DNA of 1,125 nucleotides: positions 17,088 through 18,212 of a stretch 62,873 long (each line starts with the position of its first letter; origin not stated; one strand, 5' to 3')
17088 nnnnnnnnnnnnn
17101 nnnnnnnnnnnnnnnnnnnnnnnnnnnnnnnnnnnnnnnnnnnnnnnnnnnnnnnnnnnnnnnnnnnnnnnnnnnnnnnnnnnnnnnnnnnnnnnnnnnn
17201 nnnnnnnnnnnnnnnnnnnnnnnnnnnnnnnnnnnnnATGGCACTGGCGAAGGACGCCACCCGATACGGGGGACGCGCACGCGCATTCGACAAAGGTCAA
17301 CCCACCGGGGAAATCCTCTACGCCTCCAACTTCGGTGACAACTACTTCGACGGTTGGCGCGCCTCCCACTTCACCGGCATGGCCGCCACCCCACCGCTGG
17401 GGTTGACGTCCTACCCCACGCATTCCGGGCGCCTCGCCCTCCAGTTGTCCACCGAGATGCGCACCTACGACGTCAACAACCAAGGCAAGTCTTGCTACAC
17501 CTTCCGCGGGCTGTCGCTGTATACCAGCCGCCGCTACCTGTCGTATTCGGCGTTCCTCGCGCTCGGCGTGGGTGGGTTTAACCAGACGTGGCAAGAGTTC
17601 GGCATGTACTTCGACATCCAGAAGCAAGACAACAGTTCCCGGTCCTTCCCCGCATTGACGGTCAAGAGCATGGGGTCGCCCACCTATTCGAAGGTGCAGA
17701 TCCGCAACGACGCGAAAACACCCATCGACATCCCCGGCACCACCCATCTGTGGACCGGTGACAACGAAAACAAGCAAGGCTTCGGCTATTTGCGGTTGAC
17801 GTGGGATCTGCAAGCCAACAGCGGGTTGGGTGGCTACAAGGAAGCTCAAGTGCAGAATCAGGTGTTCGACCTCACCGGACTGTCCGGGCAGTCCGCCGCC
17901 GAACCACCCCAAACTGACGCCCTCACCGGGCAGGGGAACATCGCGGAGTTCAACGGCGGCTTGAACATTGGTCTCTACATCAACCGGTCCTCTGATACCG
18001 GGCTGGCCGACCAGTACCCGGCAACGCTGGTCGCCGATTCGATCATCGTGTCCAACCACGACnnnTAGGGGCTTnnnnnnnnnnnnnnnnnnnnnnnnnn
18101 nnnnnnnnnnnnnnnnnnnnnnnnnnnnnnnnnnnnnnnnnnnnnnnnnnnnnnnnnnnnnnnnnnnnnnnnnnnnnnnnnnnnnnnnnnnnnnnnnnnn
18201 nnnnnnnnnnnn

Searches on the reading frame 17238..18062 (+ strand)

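Call 3: search_protein_families(library=pfam, proteins=[window:17238-18062:+], max_evalue=0.01)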
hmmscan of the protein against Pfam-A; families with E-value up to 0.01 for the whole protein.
window:17238-18062:+ (275 aa): 1 family
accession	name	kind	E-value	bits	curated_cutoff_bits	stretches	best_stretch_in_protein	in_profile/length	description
PF20562.5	DUF6772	-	0.0079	15.9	27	0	63-140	74-149/284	Domain of unknown function (DUF6772)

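Call 4: search_protein_families(library=phrogs, proteins=[window:17238-18062:+], max_evalue=0.001)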
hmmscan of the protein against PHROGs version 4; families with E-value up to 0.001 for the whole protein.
window:17238-18062:+ (275 aa): 0 families

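Call 90: search_protein_families(library=phrogs, proteins=[window:17238-18062:+], max_evalue=0.001)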
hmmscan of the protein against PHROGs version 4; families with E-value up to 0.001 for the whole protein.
window:17238-18062:+ (275 aa): 0 families
